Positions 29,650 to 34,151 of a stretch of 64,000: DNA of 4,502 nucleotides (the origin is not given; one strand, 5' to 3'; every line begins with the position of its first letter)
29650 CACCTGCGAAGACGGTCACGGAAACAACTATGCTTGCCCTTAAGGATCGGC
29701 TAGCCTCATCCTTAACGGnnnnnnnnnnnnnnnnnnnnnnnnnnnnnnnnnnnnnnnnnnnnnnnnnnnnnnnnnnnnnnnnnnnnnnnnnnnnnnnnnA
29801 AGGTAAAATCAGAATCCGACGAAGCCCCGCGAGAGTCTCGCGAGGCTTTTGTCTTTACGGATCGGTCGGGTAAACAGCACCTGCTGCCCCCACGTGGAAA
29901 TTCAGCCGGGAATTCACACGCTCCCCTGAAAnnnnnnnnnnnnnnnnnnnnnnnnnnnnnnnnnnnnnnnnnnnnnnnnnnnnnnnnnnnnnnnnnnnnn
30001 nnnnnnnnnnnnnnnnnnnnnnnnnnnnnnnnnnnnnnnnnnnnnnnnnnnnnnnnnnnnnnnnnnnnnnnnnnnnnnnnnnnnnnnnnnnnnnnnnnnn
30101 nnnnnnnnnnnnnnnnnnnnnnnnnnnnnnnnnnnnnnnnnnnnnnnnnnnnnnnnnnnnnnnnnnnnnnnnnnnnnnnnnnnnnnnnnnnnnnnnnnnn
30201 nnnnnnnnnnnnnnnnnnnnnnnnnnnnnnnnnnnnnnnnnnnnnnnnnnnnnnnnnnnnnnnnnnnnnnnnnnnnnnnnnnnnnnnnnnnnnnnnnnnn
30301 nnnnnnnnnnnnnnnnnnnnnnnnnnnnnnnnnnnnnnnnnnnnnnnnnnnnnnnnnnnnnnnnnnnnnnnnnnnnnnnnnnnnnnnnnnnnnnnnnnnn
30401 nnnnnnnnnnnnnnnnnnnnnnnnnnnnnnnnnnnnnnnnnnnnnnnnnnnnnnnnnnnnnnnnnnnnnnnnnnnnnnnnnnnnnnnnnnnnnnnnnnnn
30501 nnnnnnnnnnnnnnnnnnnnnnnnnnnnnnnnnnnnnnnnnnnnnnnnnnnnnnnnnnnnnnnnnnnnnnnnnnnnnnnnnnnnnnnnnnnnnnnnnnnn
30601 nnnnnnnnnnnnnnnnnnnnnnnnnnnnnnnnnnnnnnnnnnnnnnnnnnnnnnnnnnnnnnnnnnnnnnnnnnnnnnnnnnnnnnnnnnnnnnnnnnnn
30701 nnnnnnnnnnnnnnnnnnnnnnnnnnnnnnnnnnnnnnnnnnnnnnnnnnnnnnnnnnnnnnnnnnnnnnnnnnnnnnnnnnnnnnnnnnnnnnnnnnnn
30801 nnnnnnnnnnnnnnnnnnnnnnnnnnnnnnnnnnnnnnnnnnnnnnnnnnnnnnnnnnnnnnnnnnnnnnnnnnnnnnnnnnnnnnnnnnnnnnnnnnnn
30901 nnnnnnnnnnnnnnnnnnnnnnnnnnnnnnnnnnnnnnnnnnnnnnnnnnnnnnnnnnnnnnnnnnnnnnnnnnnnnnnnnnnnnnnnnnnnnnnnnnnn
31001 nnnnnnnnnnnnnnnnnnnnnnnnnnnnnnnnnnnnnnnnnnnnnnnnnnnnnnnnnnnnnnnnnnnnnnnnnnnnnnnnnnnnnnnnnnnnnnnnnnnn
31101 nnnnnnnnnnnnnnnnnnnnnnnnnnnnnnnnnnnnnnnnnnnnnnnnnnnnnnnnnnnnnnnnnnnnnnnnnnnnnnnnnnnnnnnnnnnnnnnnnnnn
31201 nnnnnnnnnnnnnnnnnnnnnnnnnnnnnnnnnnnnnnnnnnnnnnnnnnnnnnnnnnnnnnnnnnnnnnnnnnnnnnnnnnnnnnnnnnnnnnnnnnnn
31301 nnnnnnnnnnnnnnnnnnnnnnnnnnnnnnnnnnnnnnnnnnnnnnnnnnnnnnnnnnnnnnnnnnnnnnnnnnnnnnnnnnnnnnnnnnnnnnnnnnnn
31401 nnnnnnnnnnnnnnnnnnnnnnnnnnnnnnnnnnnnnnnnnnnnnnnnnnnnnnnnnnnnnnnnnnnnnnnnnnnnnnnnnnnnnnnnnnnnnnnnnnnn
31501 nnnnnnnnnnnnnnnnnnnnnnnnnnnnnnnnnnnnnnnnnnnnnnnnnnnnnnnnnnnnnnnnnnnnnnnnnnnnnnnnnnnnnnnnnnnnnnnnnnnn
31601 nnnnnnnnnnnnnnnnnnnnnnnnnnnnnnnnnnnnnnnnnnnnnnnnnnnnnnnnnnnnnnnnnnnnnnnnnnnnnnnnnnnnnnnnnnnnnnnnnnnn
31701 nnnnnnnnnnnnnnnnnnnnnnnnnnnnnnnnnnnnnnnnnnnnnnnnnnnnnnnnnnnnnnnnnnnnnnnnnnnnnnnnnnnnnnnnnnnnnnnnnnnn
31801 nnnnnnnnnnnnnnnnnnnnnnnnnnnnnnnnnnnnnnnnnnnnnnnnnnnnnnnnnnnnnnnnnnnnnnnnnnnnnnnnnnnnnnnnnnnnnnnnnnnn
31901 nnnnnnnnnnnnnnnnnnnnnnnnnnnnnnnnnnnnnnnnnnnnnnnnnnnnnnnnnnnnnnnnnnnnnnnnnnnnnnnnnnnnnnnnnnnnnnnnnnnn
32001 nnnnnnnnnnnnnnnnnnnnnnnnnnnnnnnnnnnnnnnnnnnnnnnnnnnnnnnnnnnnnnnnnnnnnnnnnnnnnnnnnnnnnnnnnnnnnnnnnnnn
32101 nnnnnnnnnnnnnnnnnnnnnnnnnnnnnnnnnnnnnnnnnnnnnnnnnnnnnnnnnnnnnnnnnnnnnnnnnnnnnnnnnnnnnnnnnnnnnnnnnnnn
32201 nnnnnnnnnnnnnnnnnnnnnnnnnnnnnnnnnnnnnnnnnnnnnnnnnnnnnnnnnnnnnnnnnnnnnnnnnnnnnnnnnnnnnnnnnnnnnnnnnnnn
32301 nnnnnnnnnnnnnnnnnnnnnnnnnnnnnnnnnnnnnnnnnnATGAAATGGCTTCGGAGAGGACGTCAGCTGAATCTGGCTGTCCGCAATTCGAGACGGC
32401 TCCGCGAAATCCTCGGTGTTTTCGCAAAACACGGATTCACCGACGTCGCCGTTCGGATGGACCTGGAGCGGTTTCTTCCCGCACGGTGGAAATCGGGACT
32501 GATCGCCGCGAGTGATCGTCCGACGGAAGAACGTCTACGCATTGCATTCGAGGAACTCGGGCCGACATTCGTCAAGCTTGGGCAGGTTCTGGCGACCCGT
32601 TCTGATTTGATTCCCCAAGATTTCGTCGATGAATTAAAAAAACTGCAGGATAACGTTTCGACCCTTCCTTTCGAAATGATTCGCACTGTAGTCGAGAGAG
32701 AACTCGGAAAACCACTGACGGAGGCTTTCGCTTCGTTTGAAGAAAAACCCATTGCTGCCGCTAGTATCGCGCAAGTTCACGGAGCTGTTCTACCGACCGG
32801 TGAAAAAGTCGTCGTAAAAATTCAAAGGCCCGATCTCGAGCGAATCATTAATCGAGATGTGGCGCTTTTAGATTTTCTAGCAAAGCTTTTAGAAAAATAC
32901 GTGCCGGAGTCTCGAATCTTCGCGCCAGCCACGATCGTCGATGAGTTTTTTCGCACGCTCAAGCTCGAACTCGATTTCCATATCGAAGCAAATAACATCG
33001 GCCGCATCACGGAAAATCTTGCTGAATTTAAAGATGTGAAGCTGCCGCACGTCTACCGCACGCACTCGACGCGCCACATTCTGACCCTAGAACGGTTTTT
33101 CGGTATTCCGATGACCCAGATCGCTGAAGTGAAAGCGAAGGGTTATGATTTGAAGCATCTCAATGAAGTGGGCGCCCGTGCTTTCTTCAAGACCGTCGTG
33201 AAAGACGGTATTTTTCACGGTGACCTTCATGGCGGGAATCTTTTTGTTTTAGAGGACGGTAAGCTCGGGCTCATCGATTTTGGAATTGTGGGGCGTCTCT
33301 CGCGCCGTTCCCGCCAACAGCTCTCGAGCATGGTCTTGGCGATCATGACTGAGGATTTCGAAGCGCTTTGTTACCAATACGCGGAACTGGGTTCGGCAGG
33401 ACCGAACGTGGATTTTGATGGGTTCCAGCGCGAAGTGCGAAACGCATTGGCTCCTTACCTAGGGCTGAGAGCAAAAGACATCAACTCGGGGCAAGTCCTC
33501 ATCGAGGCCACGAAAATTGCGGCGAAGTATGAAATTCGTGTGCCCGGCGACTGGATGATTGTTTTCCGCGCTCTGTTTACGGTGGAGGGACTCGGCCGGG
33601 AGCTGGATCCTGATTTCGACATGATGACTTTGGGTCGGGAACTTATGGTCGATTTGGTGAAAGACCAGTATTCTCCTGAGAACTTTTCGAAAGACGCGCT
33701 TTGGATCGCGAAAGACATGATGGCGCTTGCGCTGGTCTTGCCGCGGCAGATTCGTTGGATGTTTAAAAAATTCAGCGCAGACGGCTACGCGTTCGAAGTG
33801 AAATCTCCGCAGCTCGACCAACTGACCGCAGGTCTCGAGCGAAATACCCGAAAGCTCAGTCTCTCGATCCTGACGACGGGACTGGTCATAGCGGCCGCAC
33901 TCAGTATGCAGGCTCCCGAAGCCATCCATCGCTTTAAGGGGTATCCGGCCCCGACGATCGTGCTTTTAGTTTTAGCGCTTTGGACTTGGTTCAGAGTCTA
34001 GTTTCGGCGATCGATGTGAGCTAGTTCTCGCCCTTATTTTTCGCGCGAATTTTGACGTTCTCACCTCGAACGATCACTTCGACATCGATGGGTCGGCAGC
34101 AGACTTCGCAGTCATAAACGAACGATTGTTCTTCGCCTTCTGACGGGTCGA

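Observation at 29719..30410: RNase R with a 225-aa N-terminal Arg/Gly/Ser/Asp low-complexity domain in place of the usual HTH module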

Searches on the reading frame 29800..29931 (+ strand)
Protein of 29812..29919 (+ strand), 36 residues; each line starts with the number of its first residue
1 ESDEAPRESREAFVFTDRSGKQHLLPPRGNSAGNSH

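Call 16: search_protein_families(library=pfam, proteins=[window:29812-29919:+], max_evalue=10)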
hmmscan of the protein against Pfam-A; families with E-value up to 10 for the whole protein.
seq(36 aa): 0 families

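Call 20: find_homologous_proteins(query=A2, max_evalue=10)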
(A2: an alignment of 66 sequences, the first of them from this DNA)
Query A2 (66 sequences): 414 candidates shared short words with the query, none scored E <= 10.

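Call 49: search_protein_representatives(alignment_id=A2)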
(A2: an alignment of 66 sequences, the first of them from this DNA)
Query: 66 sequences, 44 profile positions. Proteins with E-value up to 0.001 (for the whole library): 2; up to 1e-10: 0; up to 1e-30: 0. The best 2 are listed.
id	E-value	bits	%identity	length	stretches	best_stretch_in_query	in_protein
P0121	6.7e-06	42.1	-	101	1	1-41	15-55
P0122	1.0e-04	38.3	-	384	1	2-42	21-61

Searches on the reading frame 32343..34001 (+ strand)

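Call 4: search_protein_families(library=pfam, proteins=[window:32343-34001:+], max_evalue=0.01)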
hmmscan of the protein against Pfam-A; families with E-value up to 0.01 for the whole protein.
window:32343-34001:+ (552 aa): 3 families
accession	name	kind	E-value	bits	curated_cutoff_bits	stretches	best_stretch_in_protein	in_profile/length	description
PF03109.22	ABC1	-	4.2e-75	252.5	22.9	1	100-342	1-240/244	ABC1 atypical kinase-like domain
PF01636.29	APH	-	3.3e-07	30.8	23.2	1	154-314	21-195/239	Phosphotransferase enzyme family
PF00069.31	Pkinase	-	0.0016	18.3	31.7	1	287-327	116-154/263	Protein kinase domain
